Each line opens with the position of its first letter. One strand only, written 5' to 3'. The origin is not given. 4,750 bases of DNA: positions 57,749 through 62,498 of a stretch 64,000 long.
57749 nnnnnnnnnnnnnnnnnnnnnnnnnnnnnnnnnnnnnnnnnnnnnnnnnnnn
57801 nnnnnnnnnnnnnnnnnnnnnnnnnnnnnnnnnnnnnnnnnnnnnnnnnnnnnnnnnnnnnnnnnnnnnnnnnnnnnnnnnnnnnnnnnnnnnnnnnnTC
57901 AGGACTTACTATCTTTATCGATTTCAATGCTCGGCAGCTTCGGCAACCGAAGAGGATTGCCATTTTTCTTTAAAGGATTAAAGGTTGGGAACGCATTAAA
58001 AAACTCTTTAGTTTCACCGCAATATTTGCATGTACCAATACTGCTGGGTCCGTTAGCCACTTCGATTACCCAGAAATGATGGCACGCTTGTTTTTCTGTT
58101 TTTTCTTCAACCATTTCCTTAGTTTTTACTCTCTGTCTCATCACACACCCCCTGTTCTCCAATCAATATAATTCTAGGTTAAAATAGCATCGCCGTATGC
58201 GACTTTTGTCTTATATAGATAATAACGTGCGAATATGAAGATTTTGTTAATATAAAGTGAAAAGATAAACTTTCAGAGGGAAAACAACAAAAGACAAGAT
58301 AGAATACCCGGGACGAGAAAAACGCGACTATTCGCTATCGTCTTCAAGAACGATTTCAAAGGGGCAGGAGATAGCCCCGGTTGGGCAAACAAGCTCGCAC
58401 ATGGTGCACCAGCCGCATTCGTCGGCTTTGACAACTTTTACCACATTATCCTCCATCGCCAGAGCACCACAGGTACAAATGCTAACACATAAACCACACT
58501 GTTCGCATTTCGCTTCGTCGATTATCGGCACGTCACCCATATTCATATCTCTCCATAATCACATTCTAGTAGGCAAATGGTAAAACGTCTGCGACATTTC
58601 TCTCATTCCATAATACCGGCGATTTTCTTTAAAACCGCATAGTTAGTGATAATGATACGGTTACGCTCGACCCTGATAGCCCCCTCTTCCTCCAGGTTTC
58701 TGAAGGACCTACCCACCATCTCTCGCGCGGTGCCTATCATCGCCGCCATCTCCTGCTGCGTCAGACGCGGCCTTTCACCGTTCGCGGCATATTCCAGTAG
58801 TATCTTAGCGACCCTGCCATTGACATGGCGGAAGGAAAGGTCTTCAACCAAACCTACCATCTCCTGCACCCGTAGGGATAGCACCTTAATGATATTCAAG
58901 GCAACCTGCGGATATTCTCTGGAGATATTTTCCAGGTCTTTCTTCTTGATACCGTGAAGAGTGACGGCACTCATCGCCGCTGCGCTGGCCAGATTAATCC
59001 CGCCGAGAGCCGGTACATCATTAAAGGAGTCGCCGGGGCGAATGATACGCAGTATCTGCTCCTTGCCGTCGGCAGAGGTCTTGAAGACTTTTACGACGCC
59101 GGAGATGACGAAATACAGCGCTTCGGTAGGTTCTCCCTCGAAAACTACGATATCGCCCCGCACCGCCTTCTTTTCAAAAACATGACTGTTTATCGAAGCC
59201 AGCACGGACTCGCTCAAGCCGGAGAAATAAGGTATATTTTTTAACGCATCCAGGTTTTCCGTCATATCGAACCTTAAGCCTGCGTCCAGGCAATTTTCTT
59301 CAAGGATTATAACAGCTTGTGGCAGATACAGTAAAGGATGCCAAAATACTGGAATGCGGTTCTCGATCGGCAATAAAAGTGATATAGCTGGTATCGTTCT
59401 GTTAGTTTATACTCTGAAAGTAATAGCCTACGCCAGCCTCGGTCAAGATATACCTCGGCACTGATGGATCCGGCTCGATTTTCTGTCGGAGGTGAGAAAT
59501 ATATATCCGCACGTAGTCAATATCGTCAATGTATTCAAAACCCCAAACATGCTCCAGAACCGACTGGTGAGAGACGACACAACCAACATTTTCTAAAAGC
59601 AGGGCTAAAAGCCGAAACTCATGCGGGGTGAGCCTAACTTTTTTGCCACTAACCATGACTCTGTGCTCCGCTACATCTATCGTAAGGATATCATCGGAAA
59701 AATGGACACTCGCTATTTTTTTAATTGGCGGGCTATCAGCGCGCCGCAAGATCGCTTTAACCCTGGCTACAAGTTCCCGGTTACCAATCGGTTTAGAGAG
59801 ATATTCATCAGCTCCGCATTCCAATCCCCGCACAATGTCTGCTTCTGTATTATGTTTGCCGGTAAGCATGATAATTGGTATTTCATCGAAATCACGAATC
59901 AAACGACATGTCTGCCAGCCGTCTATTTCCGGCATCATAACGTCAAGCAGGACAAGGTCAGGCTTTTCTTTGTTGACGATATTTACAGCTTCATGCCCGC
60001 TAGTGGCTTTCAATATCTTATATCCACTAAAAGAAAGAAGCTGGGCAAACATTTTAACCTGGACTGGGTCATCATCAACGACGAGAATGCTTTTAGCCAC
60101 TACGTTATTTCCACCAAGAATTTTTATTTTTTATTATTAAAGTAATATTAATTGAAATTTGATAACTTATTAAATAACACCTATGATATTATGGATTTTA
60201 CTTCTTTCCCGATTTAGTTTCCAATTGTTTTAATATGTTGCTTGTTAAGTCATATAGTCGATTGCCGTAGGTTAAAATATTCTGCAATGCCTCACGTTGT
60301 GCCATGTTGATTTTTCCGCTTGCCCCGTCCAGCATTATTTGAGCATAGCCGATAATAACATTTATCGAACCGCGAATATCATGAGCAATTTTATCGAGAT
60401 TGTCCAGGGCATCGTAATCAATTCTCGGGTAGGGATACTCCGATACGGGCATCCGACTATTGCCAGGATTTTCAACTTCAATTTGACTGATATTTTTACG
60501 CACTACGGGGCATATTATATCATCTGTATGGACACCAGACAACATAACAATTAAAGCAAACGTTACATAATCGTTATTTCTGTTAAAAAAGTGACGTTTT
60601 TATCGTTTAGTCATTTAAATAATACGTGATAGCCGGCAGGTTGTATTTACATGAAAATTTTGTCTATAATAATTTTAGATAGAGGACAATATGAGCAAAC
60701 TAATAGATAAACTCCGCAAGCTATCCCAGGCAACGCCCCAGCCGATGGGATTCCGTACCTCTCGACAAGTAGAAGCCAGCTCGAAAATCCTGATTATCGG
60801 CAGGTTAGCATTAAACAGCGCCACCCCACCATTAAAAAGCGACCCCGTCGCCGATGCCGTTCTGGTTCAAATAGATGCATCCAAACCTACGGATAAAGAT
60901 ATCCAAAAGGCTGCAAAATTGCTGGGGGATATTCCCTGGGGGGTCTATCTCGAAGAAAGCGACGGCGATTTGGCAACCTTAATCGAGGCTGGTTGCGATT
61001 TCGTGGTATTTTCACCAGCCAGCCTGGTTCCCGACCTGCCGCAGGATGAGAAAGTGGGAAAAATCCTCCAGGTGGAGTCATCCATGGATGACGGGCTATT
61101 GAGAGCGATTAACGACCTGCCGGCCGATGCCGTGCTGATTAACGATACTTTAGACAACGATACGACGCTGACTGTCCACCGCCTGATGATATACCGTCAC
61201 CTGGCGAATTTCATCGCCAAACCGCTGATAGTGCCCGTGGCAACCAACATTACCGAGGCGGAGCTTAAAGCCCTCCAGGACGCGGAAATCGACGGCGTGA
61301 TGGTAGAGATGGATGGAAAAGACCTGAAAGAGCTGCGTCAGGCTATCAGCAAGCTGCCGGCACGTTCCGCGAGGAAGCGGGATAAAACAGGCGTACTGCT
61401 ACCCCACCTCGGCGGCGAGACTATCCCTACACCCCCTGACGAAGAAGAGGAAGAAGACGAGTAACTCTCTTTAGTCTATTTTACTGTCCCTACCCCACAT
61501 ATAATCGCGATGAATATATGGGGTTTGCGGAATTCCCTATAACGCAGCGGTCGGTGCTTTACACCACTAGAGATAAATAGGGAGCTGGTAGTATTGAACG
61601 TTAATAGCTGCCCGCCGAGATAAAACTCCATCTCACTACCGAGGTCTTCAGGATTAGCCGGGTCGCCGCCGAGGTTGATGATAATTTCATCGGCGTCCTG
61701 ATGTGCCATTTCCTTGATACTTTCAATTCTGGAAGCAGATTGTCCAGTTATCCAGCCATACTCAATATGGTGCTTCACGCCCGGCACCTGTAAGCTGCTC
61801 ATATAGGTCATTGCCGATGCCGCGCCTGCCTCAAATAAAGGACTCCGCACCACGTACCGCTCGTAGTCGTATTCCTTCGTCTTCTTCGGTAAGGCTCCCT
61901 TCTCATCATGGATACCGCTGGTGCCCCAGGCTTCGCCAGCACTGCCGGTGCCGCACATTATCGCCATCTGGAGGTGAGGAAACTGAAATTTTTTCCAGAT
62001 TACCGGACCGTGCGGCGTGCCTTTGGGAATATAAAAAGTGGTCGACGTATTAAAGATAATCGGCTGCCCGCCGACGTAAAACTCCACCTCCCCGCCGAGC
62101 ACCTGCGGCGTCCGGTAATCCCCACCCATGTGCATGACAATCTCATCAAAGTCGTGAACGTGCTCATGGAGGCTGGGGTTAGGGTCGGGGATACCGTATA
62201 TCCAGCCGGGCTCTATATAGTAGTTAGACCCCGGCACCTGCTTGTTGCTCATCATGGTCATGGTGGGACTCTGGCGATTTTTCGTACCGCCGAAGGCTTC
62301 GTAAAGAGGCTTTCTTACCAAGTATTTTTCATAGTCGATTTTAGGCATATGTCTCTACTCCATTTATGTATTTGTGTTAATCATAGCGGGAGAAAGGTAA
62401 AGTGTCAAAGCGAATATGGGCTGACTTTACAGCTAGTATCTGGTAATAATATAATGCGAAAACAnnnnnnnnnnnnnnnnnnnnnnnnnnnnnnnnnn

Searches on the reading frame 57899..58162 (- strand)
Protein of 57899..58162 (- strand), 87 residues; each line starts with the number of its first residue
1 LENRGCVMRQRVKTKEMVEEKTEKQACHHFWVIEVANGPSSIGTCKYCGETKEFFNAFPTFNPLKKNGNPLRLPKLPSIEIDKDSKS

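Call 21: search_protein_families(library=ncbifam, proteins=[window:57899-58162:-], max_evalue=0.00001)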
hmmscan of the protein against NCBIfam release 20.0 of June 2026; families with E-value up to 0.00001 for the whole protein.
window:57899-58162:- (87 aa): 0 families

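Call 67: search_protein_families(library=pfam, proteins=[window:57899-58162:-], max_evalue=0.01)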
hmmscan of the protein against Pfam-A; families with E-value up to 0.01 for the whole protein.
window:57899-58162:- (87 aa): 0 families

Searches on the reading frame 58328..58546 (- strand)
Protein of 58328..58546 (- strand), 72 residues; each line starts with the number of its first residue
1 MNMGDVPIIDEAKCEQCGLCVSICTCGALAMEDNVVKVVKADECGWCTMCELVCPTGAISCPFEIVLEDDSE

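Call 67: search_protein_families(library=pfam, proteins=[window:58328-58546:-], max_evalue=0.01)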
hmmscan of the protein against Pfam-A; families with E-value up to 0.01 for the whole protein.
window:58328-58546:- (72 aa): 8 families
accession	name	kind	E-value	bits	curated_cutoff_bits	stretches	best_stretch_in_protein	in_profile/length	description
PF00037.32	Fer4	-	1.7e-07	31.2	21.1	2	7-29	1-23/24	4Fe-4S binding domain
PF12837.12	Fer4_6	-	3.3e-07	30.4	25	2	6-29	1-24/24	4Fe-4S binding domain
PF14697.11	Fer4_21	-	7.4e-07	29.6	35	1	8-59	2-57/59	4Fe-4S dicluster domain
PF12838.12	Fer4_7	-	1.8e-06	28.8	27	1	13-58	1-52/52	4Fe-4S dicluster domain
PF12797.12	Fer4_2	-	3.7e-06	27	24.5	1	6-24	2-20/22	4Fe-4S binding domain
PF13484.11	Fer4_16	-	6.6e-06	27.3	30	1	43-64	1-21/66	4Fe-4S double cluster binding domain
PF13187.11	Fer4_9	-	0.00013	22.3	27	1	13-59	1-52/52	4Fe-4S dicluster domain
PF13237.11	Fer4_10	-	0.00025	21.3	25.5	1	7-55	2-53/53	4Fe-4S dicluster domain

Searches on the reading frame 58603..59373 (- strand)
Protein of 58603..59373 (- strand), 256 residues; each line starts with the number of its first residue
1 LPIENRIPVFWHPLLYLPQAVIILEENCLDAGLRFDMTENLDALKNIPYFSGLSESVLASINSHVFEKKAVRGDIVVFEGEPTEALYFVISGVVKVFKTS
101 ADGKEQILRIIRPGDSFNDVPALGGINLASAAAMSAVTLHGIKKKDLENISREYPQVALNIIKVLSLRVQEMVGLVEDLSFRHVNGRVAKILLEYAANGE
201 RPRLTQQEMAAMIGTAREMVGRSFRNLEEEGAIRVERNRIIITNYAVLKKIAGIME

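Call 21: search_protein_families(library=ncbifam, proteins=[window:58603-59373:-], max_evalue=0.00001)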
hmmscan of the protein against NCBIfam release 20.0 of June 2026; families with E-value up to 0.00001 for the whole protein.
window:58603-59373:- (256 aa): 11 families
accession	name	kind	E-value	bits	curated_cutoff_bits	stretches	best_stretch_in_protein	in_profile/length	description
NF008732.0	PRK11753.1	equivalog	2e-23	83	266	1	65-242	23-210/214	cAMP-activated global transcriptional regulator CRP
NF006901.0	PRK09392.1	equivalog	2.6e-20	72.8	211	1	39-252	4-221/236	transcriptional activator FtrB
NF050806.1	TransRegFixKCaul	equivalog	3e-14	52.8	300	1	69-242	27-203/215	transcriptional regulator FixK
NF053664.1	TransRegPtrACyano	equivalog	6e-14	51.8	300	1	84-244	28-191/196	Crp/Fnr family transcriptional regulator PtrA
NF010499.0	PRK13918.1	equivalog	5.7e-13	48.8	274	1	72-252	19-201/205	CRP/FNR family transcriptional regulator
TIGR03697.1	NtcA_cyano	equivalog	3.5e-11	43.2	244.95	1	73-248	1-188/193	global nitrogen regulator NtcA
NF045989.1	TransRegFnrLRhodb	equivalog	6.3e-11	42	300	0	61-163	32-132/245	transcriptional regulator FnrL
NF008365.0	PRK11161.1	subfamily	3.8e-10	39.5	228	1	53-254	34-245/250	fumarate/nitrate reduction transcriptional regulator Fnr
NF052518.1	TransRegLdrP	equivalog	1.9e-09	37.8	300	1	68-252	2-188/195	transcriptional regulator LdrP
NF041163.2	encap_f2b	equivalog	2.9e-08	33.3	400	1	43-163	72-195/450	family 2B encapsulin nanocompartment shell protein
NF050815.1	TransActFtrBCaul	equivalog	1.7e-06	27.5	300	1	40-252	7-223/251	transcriptional activator FtrB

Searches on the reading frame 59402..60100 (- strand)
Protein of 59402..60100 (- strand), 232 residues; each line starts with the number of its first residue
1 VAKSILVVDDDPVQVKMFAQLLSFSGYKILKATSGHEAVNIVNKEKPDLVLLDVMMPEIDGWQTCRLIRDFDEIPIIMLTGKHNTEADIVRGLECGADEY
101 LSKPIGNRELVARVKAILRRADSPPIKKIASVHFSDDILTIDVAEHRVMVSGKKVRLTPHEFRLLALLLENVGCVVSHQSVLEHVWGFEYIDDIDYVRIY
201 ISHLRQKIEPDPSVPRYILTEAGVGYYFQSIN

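Call 21: search_protein_families(library=ncbifam, proteins=[window:59402-60100:-], max_evalue=0.00001)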
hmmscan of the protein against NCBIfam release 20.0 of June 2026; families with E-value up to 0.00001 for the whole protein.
window:59402-60100:- (232 aa): 97 families (the best 25 are shown)
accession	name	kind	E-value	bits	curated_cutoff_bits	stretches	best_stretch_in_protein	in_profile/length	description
NF045944.1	ResRegRpaBCyano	equivalog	1.9e-64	217.2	330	1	6-229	1-228/229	response regulator transcription factor RpaB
NF040689.1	MtrAB_MtrA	equivalog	2.2e-62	210.2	300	1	5-226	1-216/219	MtrAB system response regulator MtrA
NF040534.1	resp_reg_YycF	equivalog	3.7e-59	199.8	340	1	3-230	1-229/231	response regulator YycF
NF033117.2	vanR_ACDEGLN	exception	1.2e-54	185.3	350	1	5-227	1-224/226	VanR-ABDEGLN family response regulator transcription factor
NF007820.0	PRK10529.1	equivalog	1.5e-52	178.2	325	1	4-228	3-223/225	two-component system response regulator KdpE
TIGR02154.1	PhoB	equivalog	3.1e-52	177.1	296.2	1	1-228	1-225/226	phosphate regulon transcriptional regulator PhoB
NF041733.1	resp_reg_CseB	equivalog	2.1e-48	164.7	350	1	4-226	2-224/228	two-component system response regulator CseB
NF053854.1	RespRegPhoBBctds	equivalog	6.1e-48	163.1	270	1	5-229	1-225/225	two-component system response regulator PhoB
NF033120.0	vanR_FM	exception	9.7e-47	159.5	460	1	4-229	5-230/231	vancomycin resistance response regulator transcription factor, VanR-F/VanR-M family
TIGR01387.1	cztR_silR_copR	subfamily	1.3e-46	159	279.2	1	5-227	1-217/218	heavy metal response regulator transcription factor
NF007982.1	PRK10710.1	equivalog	4.7e-45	154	380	1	3-229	8-228/235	envelope stress response regulator BaeR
NF007005.1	PRK09468.1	equivalog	1.4e-44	152.3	331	1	3-228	4-231/237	osmolarity response regulator transcription factor OmpR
NF000404.1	vanR-D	exception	1.5e-43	148.9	500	1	1-227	1-229/232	vancomycin resistance response regulator transcription factor VanR-D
NF000403.1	vanR-C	exception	1.8e-43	148.7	480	1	1-227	1-228/231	vancomycin resistance response regulator transcription factor VanR-C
NF000401.1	vanR-A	exception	4.7e-43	147.3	500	1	1-227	1-228/231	vancomycin resistance response regulator transcription factor VanR-A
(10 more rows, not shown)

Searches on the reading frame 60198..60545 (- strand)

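Call 21: search_protein_families(library=ncbifam, proteins=[window:60198-60545:-], max_evalue=0.00001)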
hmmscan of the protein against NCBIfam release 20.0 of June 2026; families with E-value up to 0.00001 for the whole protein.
window:60198-60545:- (115 aa): 0 families

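Call 67: search_protein_families(library=pfam, proteins=[window:60198-60545:-], max_evalue=0.01)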
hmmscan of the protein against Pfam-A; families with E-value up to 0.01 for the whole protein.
window:60198-60545:- (115 aa): 1 family
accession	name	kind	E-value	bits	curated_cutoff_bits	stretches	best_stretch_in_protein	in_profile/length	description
PF00512.31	HisKA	-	7.5e-07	29.6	26.9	1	52-105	8-58/66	His Kinase A (phospho-acceptor) domain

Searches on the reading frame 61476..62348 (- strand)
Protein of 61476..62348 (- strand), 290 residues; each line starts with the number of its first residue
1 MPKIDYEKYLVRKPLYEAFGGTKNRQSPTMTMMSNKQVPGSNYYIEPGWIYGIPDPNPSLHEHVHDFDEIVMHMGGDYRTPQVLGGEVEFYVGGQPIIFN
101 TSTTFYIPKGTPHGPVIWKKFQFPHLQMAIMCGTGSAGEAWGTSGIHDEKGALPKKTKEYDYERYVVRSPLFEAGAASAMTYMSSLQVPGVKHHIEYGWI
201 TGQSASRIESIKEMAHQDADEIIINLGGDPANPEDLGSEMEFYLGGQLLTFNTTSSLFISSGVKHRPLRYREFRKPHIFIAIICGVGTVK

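Call 21: search_protein_families(library=ncbifam, proteins=[window:61476-62348:-], max_evalue=0.00001)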
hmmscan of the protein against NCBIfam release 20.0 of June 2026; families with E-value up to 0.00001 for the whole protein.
window:61476-62348:- (290 aa): 0 families

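Call 67: search_protein_families(library=pfam, proteins=[window:61476-62348:-], max_evalue=0.01)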
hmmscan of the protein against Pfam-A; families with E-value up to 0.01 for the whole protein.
window:61476-62348:- (290 aa): 1 family
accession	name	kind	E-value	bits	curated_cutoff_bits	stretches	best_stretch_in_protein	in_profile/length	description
PF07883.17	Cupin_2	-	5e-07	29.8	27.2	1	83-115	24-56/70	Cupin domain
